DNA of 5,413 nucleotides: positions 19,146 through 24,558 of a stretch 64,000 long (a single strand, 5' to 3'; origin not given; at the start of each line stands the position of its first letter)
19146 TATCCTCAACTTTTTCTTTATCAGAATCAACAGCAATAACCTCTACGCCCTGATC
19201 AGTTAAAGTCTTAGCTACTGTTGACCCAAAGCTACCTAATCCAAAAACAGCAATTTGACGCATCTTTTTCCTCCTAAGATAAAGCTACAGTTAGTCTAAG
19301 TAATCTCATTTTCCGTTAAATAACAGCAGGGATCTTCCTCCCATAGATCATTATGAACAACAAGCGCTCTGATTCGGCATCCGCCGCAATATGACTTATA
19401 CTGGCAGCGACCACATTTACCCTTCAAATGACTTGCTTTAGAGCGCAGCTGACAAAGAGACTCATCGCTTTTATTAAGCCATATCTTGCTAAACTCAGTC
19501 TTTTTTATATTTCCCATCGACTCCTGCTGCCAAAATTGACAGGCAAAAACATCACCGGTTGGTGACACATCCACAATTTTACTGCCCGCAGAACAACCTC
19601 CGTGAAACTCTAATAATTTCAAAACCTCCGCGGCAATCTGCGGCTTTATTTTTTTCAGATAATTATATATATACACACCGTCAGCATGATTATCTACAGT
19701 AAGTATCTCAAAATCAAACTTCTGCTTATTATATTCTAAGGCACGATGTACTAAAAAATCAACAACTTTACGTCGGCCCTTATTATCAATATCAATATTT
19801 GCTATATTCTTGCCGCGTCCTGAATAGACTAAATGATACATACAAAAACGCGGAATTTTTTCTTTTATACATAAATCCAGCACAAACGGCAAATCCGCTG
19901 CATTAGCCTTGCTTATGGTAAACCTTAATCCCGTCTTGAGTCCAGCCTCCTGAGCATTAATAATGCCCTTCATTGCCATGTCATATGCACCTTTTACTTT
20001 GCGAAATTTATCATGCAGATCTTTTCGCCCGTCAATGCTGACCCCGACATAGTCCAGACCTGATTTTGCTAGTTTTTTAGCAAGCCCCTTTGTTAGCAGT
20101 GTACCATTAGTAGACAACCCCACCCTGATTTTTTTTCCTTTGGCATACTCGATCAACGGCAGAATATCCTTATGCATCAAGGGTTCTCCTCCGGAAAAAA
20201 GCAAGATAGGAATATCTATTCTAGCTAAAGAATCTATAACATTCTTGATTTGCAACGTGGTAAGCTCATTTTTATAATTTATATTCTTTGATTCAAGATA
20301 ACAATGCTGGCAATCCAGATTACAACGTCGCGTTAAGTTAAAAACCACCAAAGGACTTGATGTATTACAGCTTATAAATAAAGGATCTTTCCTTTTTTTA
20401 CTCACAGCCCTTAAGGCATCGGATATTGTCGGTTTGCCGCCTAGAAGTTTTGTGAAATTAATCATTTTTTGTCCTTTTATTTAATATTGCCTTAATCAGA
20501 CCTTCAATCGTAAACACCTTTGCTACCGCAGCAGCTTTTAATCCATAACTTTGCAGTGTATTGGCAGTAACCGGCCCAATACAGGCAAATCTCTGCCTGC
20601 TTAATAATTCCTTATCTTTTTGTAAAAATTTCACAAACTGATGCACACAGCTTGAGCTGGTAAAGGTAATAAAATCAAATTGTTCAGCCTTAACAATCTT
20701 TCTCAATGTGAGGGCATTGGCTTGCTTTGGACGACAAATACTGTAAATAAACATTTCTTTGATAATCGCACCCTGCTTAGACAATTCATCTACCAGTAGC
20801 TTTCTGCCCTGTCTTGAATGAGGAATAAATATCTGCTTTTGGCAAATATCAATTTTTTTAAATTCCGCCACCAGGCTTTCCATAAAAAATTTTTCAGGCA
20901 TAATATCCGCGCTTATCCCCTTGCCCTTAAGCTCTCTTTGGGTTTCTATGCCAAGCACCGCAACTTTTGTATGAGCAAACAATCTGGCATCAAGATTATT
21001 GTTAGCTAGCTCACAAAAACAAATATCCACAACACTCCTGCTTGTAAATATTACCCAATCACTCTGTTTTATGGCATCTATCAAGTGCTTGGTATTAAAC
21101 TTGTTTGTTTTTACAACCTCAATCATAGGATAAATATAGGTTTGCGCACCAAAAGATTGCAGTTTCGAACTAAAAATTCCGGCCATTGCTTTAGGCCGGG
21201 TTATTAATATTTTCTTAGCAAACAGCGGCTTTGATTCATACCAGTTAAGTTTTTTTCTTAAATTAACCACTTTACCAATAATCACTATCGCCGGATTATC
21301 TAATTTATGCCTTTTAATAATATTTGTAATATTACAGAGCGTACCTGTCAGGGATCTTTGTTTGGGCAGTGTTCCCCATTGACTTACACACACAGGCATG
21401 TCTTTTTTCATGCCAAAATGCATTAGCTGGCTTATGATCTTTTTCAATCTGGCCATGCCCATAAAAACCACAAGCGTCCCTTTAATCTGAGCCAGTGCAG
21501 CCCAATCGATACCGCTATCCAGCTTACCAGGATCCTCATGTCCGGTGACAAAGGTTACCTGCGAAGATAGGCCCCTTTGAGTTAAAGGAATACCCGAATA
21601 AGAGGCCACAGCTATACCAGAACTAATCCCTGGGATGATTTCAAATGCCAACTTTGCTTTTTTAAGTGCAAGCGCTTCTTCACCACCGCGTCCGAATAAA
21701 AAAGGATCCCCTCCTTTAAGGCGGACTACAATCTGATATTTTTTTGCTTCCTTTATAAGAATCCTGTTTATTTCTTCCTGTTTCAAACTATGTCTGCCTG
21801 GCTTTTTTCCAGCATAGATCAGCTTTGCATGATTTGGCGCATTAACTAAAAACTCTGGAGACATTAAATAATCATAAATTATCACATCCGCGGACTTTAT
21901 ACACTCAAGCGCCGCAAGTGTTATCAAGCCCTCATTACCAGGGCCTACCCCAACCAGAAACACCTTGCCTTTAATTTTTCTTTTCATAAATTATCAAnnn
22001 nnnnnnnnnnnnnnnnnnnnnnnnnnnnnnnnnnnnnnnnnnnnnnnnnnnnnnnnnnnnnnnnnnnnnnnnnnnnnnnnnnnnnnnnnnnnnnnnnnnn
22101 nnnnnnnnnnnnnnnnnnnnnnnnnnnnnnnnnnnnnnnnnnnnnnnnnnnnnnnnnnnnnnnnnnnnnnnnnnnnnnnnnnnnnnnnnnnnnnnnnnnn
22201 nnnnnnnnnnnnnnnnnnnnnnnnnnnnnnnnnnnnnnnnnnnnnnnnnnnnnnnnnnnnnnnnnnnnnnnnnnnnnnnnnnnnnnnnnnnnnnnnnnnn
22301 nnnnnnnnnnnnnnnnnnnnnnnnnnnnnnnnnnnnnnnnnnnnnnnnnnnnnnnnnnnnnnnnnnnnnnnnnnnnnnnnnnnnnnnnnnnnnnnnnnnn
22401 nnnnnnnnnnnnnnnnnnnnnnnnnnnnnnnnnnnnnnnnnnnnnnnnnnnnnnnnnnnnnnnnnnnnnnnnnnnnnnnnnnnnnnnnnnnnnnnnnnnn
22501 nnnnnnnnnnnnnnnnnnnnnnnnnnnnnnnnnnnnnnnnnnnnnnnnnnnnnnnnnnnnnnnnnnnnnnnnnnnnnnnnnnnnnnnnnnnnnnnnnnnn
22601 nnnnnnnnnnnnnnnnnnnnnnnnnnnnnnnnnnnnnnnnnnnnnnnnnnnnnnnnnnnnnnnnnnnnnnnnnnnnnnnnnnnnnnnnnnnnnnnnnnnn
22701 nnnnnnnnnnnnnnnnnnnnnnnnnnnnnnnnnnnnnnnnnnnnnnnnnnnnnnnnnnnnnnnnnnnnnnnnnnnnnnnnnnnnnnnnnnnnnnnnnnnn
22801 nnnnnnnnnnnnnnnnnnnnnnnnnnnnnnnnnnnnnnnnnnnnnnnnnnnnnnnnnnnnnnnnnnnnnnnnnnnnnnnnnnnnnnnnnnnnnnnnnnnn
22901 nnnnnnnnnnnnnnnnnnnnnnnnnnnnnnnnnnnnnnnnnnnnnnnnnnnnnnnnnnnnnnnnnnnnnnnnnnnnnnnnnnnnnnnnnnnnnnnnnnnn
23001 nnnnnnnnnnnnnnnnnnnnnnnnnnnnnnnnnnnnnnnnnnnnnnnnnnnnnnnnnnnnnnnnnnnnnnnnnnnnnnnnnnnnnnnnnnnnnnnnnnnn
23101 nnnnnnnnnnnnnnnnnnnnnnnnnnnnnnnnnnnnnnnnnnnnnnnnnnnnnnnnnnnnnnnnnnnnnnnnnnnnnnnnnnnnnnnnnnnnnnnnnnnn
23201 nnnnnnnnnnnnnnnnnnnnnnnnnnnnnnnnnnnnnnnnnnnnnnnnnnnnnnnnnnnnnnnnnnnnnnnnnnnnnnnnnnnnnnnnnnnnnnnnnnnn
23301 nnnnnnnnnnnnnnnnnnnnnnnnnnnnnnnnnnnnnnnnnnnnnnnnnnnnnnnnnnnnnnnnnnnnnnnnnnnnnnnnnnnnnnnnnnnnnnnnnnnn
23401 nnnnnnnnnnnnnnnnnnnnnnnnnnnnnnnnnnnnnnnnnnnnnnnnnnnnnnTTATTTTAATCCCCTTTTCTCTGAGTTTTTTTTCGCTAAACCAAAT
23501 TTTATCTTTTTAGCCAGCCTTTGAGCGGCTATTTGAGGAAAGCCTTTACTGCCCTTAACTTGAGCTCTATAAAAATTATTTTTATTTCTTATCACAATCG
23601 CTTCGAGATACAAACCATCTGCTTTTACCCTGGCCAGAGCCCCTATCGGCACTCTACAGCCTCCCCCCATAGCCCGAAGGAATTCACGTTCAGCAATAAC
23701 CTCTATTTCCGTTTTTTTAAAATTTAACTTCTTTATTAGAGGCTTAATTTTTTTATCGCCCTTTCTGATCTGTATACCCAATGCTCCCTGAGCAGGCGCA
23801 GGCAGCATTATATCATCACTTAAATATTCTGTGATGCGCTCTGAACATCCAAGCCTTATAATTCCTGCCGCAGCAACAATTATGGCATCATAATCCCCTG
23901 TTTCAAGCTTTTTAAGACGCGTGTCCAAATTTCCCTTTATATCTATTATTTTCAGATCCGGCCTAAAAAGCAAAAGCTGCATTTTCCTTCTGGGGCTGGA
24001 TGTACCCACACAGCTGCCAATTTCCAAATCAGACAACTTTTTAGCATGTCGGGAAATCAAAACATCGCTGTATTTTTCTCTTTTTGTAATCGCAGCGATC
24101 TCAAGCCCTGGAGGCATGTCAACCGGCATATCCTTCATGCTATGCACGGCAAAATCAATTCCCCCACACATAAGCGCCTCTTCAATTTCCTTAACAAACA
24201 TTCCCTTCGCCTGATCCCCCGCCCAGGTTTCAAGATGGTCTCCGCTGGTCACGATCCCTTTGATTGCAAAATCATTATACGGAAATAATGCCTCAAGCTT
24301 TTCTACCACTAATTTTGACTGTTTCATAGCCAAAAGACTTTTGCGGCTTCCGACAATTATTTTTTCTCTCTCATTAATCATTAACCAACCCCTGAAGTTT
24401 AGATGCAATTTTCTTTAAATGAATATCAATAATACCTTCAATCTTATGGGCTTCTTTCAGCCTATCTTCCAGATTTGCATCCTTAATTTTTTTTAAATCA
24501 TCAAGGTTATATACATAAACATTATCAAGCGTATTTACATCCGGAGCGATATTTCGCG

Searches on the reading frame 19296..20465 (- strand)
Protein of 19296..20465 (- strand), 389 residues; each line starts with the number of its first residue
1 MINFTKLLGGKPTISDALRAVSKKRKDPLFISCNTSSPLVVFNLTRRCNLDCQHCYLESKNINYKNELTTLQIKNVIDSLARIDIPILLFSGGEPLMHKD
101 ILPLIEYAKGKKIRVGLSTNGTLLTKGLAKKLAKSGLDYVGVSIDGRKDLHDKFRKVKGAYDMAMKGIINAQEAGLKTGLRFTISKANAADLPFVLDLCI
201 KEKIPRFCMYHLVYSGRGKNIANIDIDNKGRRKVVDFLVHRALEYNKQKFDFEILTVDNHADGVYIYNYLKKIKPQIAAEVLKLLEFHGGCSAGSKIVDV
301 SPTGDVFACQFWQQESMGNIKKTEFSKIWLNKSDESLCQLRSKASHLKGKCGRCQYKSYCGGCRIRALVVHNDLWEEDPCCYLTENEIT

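Call 68: search_protein_families(library=pfam, proteins=[window:19296-20465:-], max_evalue=0.00001)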
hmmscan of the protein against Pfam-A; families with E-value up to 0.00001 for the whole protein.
window:19296-20465:- (389 aa): 3 families
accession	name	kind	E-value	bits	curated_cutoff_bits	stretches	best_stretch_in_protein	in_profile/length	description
PF04055.27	Radical_SAM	-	2.6e-29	103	29.5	1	43-184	2-151/166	Radical SAM superfamily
PF13353.11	Fer4_12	-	2.5e-10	41.2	22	1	45-151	12-120/137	4Fe-4S single cluster domain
PF13186.11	SPASM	-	1.4e-08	35.4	21.5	1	291-355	1-67/67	Iron-sulfur cluster-binding domain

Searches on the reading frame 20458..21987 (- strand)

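Call 67: search_protein_families(library=pfam, proteins=[window:20458-21987:-], max_evalue=0.00001)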
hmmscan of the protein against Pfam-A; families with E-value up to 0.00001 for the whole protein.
window:20458-21987:- (509 aa): 2 families
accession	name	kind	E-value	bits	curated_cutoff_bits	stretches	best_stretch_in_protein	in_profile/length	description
PF02602.20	HEM4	-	6.1e-50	169.9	27.5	1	273-498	4-230/231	Uroporphyrinogen-III synthase HemD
PF00590.25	TP_methylase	-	9.6e-46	156.8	27.8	1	8-217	1-208/212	Tetrapyrrole (Corrin/Porphyrin) Methylases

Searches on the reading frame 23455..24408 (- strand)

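Call 68: search_protein_families(library=pfam, proteins=[window:23455-24408:-], max_evalue=0.00001)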
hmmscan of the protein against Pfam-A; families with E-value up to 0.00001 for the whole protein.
window:23455-24408:- (317 aa): 2 families
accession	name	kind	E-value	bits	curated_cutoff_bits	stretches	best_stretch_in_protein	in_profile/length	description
PF01379.25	Porphobil_deam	-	4.2e-73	245.7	22.1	1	17-222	1-206/207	Porphobilinogen deaminase, dipyromethane cofactor binding domain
PF03900.20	Porphobil_deamC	-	1.2e-14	54.9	26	1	235-303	2-73/74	Porphobilinogen deaminase, C-terminal domain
